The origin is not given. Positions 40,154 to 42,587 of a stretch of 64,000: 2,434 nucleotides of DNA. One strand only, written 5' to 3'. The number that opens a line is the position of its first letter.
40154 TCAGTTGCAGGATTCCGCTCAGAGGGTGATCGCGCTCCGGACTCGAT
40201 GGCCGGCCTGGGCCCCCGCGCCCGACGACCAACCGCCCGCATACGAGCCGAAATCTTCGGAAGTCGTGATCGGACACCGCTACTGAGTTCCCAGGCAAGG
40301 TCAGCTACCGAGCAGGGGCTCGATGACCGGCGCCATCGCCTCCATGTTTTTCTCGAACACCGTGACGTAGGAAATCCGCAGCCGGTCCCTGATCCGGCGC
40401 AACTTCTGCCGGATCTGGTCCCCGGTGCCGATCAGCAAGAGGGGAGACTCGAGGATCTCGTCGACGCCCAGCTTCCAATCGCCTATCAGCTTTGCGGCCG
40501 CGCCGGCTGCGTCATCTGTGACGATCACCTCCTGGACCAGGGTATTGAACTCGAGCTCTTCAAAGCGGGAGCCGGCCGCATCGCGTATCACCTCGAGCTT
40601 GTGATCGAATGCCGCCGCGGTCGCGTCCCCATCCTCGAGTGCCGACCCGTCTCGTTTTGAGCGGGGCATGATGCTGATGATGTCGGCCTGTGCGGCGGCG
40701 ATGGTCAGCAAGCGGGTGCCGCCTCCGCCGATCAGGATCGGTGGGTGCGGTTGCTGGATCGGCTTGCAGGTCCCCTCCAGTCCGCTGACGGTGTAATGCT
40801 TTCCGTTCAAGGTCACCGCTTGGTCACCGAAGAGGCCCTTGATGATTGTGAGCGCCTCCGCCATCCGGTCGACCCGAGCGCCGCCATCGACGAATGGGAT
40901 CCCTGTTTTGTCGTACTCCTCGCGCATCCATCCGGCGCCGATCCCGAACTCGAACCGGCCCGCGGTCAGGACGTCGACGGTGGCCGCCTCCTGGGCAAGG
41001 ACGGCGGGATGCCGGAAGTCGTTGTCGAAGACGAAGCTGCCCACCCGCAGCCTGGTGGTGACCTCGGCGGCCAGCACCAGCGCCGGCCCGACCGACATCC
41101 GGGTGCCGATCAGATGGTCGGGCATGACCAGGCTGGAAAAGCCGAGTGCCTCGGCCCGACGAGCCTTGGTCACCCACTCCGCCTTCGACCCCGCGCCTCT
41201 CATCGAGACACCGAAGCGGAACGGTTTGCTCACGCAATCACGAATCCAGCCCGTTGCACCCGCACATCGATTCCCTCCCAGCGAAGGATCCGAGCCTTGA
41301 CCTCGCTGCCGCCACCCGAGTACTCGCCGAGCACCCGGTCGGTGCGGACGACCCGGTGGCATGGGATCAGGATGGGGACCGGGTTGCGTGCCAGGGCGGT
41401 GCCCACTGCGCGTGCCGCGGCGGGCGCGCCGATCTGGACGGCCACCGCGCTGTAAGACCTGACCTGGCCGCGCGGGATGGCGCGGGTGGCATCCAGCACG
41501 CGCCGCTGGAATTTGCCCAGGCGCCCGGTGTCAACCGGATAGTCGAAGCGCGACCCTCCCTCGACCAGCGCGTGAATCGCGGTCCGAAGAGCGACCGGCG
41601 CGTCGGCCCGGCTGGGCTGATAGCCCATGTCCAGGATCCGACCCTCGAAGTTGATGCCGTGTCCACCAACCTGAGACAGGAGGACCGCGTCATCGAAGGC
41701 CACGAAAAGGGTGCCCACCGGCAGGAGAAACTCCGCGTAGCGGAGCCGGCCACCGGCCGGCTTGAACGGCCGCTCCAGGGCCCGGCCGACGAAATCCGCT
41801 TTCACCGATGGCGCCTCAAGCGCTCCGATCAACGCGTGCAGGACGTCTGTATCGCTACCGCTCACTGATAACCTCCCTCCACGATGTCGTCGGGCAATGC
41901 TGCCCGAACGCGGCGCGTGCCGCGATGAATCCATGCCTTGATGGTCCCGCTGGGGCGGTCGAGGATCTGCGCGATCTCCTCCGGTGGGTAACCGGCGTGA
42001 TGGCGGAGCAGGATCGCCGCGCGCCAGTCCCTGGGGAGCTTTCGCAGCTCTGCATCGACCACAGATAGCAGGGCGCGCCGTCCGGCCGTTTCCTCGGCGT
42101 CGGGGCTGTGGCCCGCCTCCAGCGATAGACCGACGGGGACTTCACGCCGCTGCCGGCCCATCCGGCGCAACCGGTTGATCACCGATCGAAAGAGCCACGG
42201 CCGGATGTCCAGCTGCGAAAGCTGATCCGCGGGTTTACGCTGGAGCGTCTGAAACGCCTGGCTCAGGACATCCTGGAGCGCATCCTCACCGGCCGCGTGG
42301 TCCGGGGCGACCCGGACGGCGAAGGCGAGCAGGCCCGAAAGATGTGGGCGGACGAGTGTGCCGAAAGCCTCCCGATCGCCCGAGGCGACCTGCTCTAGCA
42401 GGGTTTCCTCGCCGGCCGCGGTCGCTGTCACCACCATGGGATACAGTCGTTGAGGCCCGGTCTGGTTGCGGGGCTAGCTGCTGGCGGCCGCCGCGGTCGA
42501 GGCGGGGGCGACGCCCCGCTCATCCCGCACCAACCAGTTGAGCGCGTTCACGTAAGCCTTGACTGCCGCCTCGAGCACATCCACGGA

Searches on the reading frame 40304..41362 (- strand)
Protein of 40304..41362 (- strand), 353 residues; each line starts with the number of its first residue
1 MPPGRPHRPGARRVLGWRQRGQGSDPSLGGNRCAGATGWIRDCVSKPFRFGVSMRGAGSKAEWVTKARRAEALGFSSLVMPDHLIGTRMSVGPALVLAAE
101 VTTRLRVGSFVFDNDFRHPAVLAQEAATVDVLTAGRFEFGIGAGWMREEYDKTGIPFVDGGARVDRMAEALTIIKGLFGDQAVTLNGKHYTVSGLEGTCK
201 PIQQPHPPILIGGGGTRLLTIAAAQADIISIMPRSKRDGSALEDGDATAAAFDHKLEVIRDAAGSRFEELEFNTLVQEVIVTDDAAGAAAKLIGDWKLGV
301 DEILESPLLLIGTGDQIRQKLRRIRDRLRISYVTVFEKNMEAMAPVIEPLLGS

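Call 3: search_protein_families(library=pfam, proteins=[window:40304-41362:-], max_evalue=1)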
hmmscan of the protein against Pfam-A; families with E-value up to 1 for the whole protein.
window:40304-41362:- (353 aa): 1 family
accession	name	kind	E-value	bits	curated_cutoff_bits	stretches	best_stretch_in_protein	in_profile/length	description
PF00296.26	Bac_luciferase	-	1.8e-38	133.1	27.9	1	49-257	10-218/314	Luciferase-like monooxygenase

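Call 4: search_protein_families(library=ncbifam, proteins=[window:40304-41362:-], max_evalue=1)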
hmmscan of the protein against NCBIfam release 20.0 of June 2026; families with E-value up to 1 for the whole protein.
window:40304-41362:- (353 aa): 33 families (the best 25 are shown)
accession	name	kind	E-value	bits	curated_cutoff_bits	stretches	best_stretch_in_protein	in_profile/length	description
TIGR03621.1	F420_MSMEG_2516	subfamily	9.5e-99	330.2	213.15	1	48-350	1-294/295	TIGR03621 family F420-dependent LLM class oxidoreductase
TIGR03560.1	F420_Rv1855c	subfamily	3e-42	145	231.4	1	59-235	11-197/227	TIGR03560 family F420-dependent LLM class oxidoreductase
TIGR03619.1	F420_Rv2161c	subfamily_domain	2.7e-36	125.4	166.9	1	67-304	4-244/247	TIGR03619 family F420-dependent LLM class oxidoreductase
TIGR04021.1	LLM_DMSO2_sfnG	equivalog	4.6e-22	78.9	382.95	1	99-255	71-227/350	dimethylsulfone monooxygenase SfnG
TIGR03557.1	F420_G6P_family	subfamily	3e-21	75.9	210.4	1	61-232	13-188/316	TIGR03557 family F420-dependent LLM class oxidoreductase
TIGR03564.1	F420_MSMEG_4879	subfamily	2.6e-19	69.9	234.25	1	64-227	2-158/265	TIGR03564 family F420-dependent LLM class oxidoreductase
TIGR03555.1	F420_mer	equivalog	1.5e-17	64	348.7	1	61-234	12-178/325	5,10-methylenetetrahydromethanopterin reductase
TIGR03856.1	F420_MSMEG_2906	subfamily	2.2e-17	63.4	243.7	1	93-228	55-173/249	LLM class F420-dependent oxidoreductase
NF001939.1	PRK00719.1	subfamily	4.2e-16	58.7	510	1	67-229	33-191/373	alkanesulfonate monooxygenase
TIGR03565.1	alk_sulf_monoox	equivalog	1.3e-15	57.3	518.2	1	67-229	33-191/346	FMNH2-dependent alkanesulfonate monooxygenase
TIGR04024.1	F420_NP1902A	hypoth_equivalog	3e-15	55.8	345.4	1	58-227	12-174/330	TIGR04024 family LLM class F420-dependent oxidoreductase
NF002619.0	PRK02271.1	equivalog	3.9e-15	56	276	1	62-229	15-174/329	5,10-methylenetetrahydromethanopterin reductase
TIGR03857.1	F420_MSMEG_2249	hypoth_equivalog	3.8e-13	49.4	218.4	1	57-228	11-173/329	TIGR03857 family LLM class F420-dependent oxidoreductase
TIGR03559.1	F420_Rv3520c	subfamily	5.3e-13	48.7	335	1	50-262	2-224/325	LLM class F420-dependent oxidoreductase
TIGR04465.1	ArgArg_F420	equivalog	1.2e-12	47.5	470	1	61-227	60-230/364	F420-dependent hydroxymycolic acid dehydrogenase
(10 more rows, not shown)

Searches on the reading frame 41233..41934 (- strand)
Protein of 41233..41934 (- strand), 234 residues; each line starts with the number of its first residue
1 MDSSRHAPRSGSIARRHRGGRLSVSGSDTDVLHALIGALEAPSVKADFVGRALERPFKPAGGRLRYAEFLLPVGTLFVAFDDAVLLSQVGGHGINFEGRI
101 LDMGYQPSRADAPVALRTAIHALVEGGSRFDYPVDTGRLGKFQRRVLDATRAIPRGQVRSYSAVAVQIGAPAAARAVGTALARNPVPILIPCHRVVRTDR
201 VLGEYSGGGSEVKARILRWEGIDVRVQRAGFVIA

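Call 3: search_protein_families(library=pfam, proteins=[window:41233-41934:-], max_evalue=1)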
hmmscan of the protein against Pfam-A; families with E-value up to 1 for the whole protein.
window:41233-41934:- (234 aa): 1 family
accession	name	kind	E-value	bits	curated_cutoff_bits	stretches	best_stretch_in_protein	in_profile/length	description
PF01035.26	DNA_binding_1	-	2.7e-30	104.5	27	1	141-222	1-81/81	6-O-methylguanine DNA methyltransferase, DNA binding domain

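Call 4: search_protein_families(library=ncbifam, proteins=[window:41233-41934:-], max_evalue=1)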
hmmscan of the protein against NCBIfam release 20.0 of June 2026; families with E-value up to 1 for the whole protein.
window:41233-41934:- (234 aa): 5 families
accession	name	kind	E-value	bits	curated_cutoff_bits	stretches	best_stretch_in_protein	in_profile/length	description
TIGR00589.1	ogt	superfamily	3.1e-28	97.6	46.4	1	141-220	2-80/80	methylated-DNA--[protein]-cysteine S-methyltransferase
NF007626.0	PRK10286.1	equivalog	3.5e-20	72.8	192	1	104-221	50-167/171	methylated-DNA--[protein]-cysteine S-methyltransferase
NF011964.0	PRK15435.1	equivalog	5.2e-20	71.7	345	1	117-220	247-348/354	bifunctional DNA-binding transcriptional regulator/O6-methylguanine-DNA methyltransferase Ada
NF041132.1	DNA_protcyst_Mta_Thcoc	equivalog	3e-14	53.2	250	1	139-221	90-169/169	methylated-DNA--protein-cysteine methyltransferase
NF003022.0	PRK03887.1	equivalog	1e-13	51.5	164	1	138-223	89-171/175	methylated-DNA--protein-cysteine methyltransferase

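Call 69: search_protein_families(library=pfam, proteins=[P0394, P0402], max_evalue=1)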
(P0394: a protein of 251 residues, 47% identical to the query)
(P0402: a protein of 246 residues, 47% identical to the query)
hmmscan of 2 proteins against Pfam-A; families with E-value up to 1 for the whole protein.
P0394 (251 aa): 2 families
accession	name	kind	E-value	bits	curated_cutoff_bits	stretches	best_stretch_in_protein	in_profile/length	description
PF01035.26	DNA_binding_1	-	8.4e-34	115.7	27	1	163-245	1-81/81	6-O-methylguanine DNA methyltransferase, DNA binding domain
PF02604.26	PhdYeFM_antitox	-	2.1e-08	34.2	29.8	1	1-43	1-44/74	Antitoxin Phd_YefM, type II toxin-antitoxin system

P0402 (246 aa): 2 families
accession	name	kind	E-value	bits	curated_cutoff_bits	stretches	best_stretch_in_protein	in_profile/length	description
PF01035.26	DNA_binding_1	-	1.5e-32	111.7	27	1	158-240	1-81/81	6-O-methylguanine DNA methyltransferase, DNA binding domain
PF02604.26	PhdYeFM_antitox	-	1.2e-08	35.1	29.8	1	1-43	1-44/74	Antitoxin Phd_YefM, type II toxin-antitoxin system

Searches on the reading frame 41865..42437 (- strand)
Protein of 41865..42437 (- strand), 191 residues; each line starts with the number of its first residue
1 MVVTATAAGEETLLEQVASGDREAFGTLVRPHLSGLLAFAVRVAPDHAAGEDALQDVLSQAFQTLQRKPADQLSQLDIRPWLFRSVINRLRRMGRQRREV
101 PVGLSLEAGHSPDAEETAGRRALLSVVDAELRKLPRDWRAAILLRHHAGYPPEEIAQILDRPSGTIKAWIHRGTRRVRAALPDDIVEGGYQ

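Call 3: search_protein_families(library=pfam, proteins=[window:41865-42437:-], max_evalue=1)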
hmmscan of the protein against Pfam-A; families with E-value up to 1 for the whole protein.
window:41865-42437:- (191 aa): 11 families
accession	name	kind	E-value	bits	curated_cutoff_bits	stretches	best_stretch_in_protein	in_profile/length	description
PF08281.18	Sigma70_r4_2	-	8.4e-11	41.8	25.7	1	127-175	4-52/54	Sigma-70, region 4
PF13384.12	HTH_23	-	6e-07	29.5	24.6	1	136-172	4-40/50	Homeodomain-like domain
PF04545.22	Sigma70_r4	-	2.6e-06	27.3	24.1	1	131-178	2-49/50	Sigma-70, region 4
PF06056.18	Terminase_5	-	0.00031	21.1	20.3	1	139-173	4-37/58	Putative ATPase subunit of terminase (gpP-like)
PF04542.20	Sigma70_r2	-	0.00035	20.7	24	1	28-98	1-69/71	Sigma-70 region 2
PF07638.17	Sigma70_ECF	-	0.01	16.2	21.1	1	12-167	6-169/185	ECF sigma factor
PF13936.12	HTH_38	-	0.012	15.8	27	1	139-171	10-42/44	Helix-turn-helix domain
PF13518.12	HTH_28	-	0.058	13.9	25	1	139-172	2-35/52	Helix-turn-helix domain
PF22233.2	PhyR_sigma-like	-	0.073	13.3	27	1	134-171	4-41/50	Response regulator PhyR, sigma-like domain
PF12728.13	HTH_17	-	0.13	12.9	27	1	152-173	4-25/51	Helix-turn-helix domain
PF05130.17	FlgN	-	0.18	12.7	30.5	1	53-140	19-99/147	FlgN protein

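Call 4: search_protein_families(library=ncbifam, proteins=[window:41865-42437:-], max_evalue=1)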
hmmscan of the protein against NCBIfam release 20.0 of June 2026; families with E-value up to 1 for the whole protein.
window:41865-42437:- (191 aa): 76 families (the best 25 are shown)
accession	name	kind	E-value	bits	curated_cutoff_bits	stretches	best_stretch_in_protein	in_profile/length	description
NF007225.0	PRK09643.1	equivalog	4.2e-24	85.4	190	1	9-181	13-182/204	RNA polymerase sigma factor SigM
TIGR02983.1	SigE-fam_strep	subfamily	8.5e-21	74.5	141.55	1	20-182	3-159/162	SigE family RNA polymerase sigma factor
NF009166.1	PRK12513.1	equivalog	7.7e-20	71.4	206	1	6-183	5-188/193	RNA polymerase sigma factor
NF004113.0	PRK05602.1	equivalog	4.1e-19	69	208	1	7-184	29-204/211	RNA polymerase sigma factor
NF007216.0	PRK09638.1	equivalog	1e-18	67.7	194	1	8-182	3-175/180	RNA polymerase sigma factor SigY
NF009190.0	PRK12538.1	equivalog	6.6e-18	65.2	303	1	10-182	50-220/233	RNA polymerase sigma factor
NF008888.0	PRK11922.1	equivalog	2.8e-16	59.9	204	1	5-185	12-200/231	RNA polymerase sigma factor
NF007227.0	PRK09645.1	subfamily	2.2e-15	57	202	1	16-183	6-172/177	sigma-70 family RNA polymerase sigma factor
NF007223.0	PRK09641.1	equivalog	1.9e-14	53.9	209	1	13-181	8-184/187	RNA polymerase sigma factor SigW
NF009176.0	PRK12524.1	equivalog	3.5e-14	53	264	1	7-191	10-194/196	RNA polymerase sigma factor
TIGR02939.1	RpoE_Sigma70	equivalog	9.5e-14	51.8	236.15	1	11-177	8-182/190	RNA polymerase sigma factor RpoE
NF009171.0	PRK12518.1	equivalog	1.1e-13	51.5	208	1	4-181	8-184/191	RNA polymerase sigma factor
TIGR02954.1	Sig70_famx3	hypoth_equivalog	1.5e-13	50.8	188.5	1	11-181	4-167/170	RNA polymerase sigma-70 factor, TIGR02954 family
NF009189.0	PRK12537.1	equivalog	1.7e-13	50.5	261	1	11-179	11-179/182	RNA polymerase sigma factor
NF009186.0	PRK12534.1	equivalog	3e-13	50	267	1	12-181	14-185/187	RNA polymerase sigma factor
TIGR02937.1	sigma70-ECF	superfamily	2.1e-12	47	42.9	1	23-180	1-164/165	sigma-70 family RNA polymerase sigma factor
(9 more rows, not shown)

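Call 47: list_cluster_members(proteins=[P0125, P0001, window:41865-42437:-, window:41233-41865:-])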
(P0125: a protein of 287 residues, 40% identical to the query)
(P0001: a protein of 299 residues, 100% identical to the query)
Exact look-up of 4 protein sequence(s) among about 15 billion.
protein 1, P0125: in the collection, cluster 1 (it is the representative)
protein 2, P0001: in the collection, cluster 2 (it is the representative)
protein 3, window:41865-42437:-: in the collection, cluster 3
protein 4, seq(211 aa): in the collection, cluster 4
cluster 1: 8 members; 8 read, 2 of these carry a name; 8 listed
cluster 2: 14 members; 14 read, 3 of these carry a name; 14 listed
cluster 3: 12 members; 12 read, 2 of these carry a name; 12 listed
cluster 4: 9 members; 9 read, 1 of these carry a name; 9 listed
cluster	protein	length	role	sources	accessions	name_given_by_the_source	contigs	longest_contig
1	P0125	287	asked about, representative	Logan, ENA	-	-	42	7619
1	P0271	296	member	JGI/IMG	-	LeuA-like protein with dimerisation domain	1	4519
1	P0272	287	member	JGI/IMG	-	LeuA-like protein with dimerisation domain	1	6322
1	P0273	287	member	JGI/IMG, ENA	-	-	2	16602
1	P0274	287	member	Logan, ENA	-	-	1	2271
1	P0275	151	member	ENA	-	-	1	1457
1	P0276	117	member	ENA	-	-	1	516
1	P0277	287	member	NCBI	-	-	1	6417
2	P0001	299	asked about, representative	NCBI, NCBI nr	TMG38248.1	MAG: hypothetical protein E6H92_06540 [Chloroflexi bacterium] | MAG: hypothetical protein E6H92_06540 [Chloroflexota bacterium]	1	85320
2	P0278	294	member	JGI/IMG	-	hypothetical protein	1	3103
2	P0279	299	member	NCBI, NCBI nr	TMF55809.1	MAG: hypothetical protein E6I22_06770 [Chloroflexi bacterium] | MAG: hypothetical protein E6I22_06770 [Chloroflexota bacterium]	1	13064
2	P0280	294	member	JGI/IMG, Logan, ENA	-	-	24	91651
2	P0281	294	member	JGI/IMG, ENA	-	-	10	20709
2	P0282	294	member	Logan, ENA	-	-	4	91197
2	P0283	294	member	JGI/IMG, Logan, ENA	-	-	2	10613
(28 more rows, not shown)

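Call 48: find_related_loci(query=window:41865-42437:-, collection=metagenome_contigs, flank=4000)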
Query window:41865-42437:- (191 aa) in metagenome_contigs; peptide patterns used: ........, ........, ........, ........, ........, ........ (x = any residue, [..] = any of these).
599 stretches matched a pattern (row limit reached: there are more); 6 encode a relative of the query (tblastn E <= 1e-3); 6 distinct loci.
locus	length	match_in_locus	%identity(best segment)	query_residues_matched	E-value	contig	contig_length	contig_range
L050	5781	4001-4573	100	1-191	8e-125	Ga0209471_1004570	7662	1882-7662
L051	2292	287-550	95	104-191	1e-51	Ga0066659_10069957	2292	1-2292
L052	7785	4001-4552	27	9-181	8e-11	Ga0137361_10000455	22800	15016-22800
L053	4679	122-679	29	1-173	1e-10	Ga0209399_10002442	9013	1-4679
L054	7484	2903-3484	27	6-190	3e-10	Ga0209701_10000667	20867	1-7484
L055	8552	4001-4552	28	14-189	5e-9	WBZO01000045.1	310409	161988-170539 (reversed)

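Call 69: search_protein_families(library=pfam, proteins=[P0394, P0402], max_evalue=1)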
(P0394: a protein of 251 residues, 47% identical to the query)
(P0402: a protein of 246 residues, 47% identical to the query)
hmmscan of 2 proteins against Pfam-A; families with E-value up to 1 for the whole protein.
P0394 (251 aa): 2 families
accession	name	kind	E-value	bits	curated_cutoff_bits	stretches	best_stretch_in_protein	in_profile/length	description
PF01035.26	DNA_binding_1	-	8.4e-34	115.7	27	1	163-245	1-81/81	6-O-methylguanine DNA methyltransferase, DNA binding domain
PF02604.26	PhdYeFM_antitox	-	2.1e-08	34.2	29.8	1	1-43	1-44/74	Antitoxin Phd_YefM, type II toxin-antitoxin system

P0402 (246 aa): 2 families
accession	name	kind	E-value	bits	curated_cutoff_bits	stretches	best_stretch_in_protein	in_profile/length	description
PF01035.26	DNA_binding_1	-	1.5e-32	111.7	27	1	158-240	1-81/81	6-O-methylguanine DNA methyltransferase, DNA binding domain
PF02604.26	PhdYeFM_antitox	-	1.2e-08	35.1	29.8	1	1-43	1-44/74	Antitoxin Phd_YefM, type II toxin-antitoxin system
